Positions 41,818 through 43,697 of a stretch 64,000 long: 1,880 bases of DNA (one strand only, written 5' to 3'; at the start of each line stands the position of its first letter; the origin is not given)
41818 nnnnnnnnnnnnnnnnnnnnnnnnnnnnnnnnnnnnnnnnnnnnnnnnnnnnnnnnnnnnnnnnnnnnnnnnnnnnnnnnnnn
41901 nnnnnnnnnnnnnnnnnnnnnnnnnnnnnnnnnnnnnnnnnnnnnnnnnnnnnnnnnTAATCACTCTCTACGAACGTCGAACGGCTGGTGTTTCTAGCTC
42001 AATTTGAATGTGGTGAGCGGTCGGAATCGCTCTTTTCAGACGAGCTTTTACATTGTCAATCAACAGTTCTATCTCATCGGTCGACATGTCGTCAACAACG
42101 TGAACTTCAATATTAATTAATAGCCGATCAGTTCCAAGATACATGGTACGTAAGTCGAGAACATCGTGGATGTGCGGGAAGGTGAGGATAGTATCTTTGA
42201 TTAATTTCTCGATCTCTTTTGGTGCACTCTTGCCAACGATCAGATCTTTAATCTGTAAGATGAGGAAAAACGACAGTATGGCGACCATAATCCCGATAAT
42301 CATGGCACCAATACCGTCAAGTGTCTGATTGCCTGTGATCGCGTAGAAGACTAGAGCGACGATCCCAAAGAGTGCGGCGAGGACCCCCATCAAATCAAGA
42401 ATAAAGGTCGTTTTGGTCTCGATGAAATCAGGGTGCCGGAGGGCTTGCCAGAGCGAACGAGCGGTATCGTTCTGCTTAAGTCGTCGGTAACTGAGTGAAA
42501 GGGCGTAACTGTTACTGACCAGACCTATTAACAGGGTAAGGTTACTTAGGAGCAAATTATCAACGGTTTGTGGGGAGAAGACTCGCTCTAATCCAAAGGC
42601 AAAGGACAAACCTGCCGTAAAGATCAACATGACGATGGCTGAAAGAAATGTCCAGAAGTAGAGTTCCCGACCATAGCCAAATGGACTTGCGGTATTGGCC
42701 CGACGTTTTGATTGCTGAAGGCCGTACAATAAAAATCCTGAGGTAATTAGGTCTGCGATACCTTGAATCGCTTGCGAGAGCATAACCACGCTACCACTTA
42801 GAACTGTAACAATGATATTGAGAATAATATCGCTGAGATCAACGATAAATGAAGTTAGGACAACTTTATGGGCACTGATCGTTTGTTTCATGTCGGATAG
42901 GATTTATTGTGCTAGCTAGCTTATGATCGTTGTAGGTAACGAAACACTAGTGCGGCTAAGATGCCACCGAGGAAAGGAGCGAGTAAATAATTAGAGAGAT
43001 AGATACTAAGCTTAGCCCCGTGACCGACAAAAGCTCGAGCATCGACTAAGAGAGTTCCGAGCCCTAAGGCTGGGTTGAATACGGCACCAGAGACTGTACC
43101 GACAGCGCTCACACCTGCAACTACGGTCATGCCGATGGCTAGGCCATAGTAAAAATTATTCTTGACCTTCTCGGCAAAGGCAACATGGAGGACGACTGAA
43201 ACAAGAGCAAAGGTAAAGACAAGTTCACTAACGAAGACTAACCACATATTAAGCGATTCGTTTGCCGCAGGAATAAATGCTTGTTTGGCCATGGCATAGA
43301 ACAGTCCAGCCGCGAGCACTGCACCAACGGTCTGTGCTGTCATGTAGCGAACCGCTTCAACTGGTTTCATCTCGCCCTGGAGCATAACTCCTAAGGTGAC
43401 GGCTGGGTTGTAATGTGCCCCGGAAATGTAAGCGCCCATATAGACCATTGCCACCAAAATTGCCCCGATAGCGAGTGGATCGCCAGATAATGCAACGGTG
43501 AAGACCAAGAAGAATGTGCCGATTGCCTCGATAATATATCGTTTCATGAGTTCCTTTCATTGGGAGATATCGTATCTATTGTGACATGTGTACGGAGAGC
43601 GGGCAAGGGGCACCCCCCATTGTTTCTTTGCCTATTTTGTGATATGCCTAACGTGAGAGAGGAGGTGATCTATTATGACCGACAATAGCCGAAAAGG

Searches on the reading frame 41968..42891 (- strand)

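Call 12: search_protein_families(library=pfam, proteins=[window:41968-42891:-], max_evalue=0.00001)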
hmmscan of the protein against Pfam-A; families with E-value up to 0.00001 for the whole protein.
window:41968-42891:- (307 aa): 2 families
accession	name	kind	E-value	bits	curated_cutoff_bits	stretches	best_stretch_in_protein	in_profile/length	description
PF01545.26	Cation_efflux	-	1.9e-24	87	26.6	1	12-211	2-190/198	Cation efflux family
PF16916.11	ZT_dimer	-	3.4e-09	37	26.7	1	224-300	2-76/78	Dimerisation domain of Zinc Transporter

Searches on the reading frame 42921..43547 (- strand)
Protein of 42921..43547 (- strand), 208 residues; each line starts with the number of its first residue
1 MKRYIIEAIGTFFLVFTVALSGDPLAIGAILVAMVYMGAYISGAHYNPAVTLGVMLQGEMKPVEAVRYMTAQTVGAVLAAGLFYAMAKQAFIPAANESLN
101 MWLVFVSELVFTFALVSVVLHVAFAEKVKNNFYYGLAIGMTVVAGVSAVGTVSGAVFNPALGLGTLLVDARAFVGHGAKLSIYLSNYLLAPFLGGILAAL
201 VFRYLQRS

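Call 12: search_protein_families(library=pfam, proteins=[window:42921-43547:-], max_evalue=0.00001)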
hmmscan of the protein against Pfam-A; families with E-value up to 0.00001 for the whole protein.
window:42921-43547:- (208 aa): 1 family
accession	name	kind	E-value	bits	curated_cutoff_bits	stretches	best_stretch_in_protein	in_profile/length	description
PF00230.25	MIP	-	1.7e-29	103.7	25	1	23-202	46-222/222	Major intrinsic protein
